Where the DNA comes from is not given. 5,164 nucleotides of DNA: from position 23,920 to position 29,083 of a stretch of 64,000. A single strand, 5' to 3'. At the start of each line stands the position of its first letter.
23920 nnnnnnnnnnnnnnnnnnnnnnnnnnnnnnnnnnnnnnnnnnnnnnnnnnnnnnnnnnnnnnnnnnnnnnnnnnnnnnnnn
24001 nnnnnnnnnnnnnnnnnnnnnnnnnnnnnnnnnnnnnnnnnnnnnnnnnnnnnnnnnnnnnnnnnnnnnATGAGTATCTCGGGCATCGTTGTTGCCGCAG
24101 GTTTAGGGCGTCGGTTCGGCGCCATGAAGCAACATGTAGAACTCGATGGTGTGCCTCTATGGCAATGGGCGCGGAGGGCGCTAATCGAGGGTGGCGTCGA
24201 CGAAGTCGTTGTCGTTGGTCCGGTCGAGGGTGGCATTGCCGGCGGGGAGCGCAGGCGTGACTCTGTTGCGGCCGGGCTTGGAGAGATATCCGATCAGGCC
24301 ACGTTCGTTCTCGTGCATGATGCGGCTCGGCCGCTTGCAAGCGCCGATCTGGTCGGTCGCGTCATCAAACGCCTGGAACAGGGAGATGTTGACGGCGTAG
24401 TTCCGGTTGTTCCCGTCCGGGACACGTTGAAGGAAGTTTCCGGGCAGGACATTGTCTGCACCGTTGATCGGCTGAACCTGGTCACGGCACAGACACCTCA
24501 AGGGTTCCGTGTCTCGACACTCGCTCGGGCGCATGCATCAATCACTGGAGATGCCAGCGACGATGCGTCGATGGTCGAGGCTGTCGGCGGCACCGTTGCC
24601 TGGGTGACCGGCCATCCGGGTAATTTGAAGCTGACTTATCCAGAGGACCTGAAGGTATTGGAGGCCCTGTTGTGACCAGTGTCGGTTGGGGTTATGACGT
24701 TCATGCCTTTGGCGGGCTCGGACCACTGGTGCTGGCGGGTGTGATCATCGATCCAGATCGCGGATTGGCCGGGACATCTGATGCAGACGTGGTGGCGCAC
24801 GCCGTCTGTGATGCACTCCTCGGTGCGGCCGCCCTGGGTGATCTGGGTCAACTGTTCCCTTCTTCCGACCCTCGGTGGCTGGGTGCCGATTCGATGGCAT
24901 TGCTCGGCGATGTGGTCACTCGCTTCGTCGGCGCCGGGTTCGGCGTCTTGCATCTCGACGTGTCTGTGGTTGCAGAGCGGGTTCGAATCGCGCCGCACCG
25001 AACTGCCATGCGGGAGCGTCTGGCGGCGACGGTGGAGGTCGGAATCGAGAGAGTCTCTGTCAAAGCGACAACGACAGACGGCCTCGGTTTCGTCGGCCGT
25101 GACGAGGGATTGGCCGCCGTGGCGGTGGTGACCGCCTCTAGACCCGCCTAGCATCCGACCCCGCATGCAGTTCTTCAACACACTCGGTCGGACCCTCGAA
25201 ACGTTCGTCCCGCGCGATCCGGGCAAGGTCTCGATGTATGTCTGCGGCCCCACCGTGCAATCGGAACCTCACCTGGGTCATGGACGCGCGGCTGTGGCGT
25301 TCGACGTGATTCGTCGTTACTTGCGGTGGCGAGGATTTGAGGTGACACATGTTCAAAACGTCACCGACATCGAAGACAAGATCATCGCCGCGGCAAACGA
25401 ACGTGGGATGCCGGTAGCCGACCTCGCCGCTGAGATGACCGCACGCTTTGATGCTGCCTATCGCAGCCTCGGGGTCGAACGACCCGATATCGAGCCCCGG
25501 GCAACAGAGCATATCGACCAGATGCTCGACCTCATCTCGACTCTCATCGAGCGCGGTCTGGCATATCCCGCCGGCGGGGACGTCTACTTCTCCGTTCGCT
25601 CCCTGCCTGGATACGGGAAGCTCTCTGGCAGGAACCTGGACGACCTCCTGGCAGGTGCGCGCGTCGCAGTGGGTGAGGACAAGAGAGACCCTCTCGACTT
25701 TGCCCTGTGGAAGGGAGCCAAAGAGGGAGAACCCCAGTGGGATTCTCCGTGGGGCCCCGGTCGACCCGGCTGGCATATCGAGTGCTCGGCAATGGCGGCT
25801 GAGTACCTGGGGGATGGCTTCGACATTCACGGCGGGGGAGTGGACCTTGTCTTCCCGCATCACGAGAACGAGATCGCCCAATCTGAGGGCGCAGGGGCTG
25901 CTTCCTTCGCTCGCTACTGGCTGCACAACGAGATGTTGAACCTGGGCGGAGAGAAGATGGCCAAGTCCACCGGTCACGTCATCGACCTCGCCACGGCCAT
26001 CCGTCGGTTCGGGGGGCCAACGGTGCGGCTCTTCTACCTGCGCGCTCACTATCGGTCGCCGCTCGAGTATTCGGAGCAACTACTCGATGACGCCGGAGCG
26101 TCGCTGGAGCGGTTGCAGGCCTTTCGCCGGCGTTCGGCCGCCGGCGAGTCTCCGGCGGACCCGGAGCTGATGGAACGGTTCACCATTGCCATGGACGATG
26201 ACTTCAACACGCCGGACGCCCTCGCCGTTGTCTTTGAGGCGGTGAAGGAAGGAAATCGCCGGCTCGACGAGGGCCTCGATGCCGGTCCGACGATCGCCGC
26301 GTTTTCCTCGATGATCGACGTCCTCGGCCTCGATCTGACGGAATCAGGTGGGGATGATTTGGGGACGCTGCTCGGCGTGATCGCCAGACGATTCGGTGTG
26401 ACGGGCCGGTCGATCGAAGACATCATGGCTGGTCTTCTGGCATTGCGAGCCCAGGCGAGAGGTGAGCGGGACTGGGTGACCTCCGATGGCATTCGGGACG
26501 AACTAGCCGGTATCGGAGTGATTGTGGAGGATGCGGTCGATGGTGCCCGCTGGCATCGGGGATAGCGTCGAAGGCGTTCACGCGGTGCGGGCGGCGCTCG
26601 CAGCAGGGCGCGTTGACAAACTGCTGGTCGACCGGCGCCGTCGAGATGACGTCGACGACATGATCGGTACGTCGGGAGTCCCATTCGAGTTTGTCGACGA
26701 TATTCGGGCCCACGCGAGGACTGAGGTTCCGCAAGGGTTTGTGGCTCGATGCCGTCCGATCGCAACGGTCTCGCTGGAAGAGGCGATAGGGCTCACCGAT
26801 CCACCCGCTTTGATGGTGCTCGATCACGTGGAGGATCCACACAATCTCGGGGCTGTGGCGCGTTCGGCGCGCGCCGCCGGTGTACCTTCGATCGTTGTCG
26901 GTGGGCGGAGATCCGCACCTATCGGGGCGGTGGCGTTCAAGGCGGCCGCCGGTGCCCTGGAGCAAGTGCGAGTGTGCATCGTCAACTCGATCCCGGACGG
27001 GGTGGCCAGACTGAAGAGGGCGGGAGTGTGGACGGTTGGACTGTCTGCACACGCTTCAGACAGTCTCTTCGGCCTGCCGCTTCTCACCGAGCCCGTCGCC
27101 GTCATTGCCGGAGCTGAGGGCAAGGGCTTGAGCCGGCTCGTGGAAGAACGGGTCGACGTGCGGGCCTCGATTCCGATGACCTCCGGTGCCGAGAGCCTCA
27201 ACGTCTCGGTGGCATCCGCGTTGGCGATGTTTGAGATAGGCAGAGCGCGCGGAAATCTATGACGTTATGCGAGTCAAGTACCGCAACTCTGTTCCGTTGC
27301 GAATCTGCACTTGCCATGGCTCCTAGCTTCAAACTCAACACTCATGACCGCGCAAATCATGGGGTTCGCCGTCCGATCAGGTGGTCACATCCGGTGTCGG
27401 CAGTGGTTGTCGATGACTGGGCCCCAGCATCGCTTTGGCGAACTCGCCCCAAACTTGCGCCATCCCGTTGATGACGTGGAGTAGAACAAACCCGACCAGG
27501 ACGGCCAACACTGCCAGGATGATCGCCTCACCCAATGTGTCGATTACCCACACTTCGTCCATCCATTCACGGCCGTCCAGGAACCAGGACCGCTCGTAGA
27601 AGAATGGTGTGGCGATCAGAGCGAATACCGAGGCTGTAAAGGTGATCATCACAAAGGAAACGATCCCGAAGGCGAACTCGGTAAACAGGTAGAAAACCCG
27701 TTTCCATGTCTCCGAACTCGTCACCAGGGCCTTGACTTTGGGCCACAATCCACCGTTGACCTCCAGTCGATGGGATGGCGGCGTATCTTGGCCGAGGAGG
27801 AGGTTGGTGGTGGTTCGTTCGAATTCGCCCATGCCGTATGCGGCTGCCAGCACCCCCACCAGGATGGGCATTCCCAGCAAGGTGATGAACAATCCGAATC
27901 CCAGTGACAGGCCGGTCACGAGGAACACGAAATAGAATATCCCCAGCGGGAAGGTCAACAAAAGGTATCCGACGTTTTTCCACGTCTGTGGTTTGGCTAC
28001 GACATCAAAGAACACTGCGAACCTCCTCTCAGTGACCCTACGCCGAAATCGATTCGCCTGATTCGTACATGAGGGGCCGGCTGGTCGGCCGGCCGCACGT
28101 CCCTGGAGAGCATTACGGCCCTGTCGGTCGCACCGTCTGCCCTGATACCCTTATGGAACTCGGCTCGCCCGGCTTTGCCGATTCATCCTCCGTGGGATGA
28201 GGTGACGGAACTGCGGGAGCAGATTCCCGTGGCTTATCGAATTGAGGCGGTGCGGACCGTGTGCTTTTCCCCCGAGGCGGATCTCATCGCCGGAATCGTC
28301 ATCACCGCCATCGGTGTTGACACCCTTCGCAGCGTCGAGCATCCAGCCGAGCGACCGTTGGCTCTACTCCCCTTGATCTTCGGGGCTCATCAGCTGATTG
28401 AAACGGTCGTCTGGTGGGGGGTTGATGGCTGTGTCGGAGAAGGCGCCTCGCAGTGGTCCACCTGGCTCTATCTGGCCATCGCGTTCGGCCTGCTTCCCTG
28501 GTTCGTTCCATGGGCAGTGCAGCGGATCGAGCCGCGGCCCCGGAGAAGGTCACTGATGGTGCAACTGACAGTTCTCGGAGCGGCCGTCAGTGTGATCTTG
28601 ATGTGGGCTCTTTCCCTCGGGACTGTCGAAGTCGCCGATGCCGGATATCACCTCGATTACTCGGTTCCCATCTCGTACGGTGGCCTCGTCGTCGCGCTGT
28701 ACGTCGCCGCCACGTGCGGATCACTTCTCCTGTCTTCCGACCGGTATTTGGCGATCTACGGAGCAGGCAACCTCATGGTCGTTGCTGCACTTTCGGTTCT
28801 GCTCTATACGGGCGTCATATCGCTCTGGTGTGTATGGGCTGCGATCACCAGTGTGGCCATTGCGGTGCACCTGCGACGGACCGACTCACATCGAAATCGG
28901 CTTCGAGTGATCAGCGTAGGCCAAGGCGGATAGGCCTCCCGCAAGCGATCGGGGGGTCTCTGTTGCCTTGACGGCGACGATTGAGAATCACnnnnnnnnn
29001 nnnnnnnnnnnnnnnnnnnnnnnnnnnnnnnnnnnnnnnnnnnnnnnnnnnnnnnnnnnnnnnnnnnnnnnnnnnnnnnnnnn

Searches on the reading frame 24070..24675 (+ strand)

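Call 86: search_protein_families(library=pfam, proteins=[window:24070-24675:+], max_evalue=0.00001)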
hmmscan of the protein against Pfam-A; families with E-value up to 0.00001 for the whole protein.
window:24070-24675:+ (201 aa): 2 families
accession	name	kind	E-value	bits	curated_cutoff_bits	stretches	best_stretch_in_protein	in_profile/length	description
PF01128.25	IspD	-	9.4e-47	160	27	1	6-201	4-219/221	2-C-methyl-D-erythritol 4-phosphate cytidylyltransferase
PF12804.13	NTP_transf_3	-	1.8e-11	44.9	27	1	5-114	1-123/160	MobA-like NTP transferase domain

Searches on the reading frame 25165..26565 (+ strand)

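Call 86: search_protein_families(library=pfam, proteins=[window:25165-26565:+], max_evalue=0.00001)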
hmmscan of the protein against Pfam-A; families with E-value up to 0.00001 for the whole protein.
window:25165-26565:+ (466 aa): 3 families
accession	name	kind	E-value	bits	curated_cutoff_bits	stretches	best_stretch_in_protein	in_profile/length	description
PF01406.26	tRNA-synt_1e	-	1.1e-121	406.3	27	1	14-310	2-299/301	tRNA synthetases class I (C) catalytic domain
PF09334.17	tRNA-synt_1g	-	1.5e-13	50.8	20.1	1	31-143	10-123/391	tRNA synthetases class I (M)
PF09190.17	DALR_2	-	3.6e-13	50.3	22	1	338-391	1-56/57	DALR domain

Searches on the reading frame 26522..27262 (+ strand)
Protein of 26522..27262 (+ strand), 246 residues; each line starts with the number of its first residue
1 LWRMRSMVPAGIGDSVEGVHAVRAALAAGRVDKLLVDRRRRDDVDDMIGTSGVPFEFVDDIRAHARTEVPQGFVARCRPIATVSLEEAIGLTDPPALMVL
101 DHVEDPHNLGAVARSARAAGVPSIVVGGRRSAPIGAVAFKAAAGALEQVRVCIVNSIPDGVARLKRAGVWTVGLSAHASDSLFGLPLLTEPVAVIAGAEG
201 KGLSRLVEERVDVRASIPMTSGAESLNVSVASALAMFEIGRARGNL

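Call 86: search_protein_families(library=pfam, proteins=[window:26522-27262:+], max_evalue=0.00001)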
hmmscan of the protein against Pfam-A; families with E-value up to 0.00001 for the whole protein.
window:26522-27262:+ (246 aa): 2 families
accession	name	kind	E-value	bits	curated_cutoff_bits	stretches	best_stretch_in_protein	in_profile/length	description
PF00588.24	SpoU_methylase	-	8.8e-33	113.8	29.7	1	97-237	3-142/142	SpoU rRNA Methylase family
PF08032.17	SpoU_sub_bind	-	7.1e-08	33.1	22.8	1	16-80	2-73/76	RNA 2'-O ribose methyltransferase substrate binding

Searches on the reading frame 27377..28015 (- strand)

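Call 86: search_protein_families(library=pfam, proteins=[window:27377-28015:-], max_evalue=0.00001)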
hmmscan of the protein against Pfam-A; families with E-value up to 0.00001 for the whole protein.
window:27377-28015:- (212 aa): 1 family
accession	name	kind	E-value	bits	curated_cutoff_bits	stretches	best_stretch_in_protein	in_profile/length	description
PF13796.11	Sensor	-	2.8e-36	125.4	28.2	1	17-197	1-162/162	Putative sensor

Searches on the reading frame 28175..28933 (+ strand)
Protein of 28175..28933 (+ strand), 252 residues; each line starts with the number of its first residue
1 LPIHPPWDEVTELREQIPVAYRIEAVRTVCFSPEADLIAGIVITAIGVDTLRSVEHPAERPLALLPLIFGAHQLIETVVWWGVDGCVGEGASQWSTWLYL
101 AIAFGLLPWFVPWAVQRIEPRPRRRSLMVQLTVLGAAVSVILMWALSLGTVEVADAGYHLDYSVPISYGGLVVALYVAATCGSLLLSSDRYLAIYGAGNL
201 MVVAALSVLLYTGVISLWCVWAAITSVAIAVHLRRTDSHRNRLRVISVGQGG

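Call 89: search_protein_families(library=pfam, proteins=[window:28175-28933:+], max_evalue=0.01)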
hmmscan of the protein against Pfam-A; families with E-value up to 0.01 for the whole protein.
window:28175-28933:+ (252 aa): 1 family
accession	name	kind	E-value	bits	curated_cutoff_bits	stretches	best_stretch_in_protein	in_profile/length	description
PF20334.3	DUF6629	-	4.7e-35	121.6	27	1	29-238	1-203/209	Family of unknown function (DUF6629)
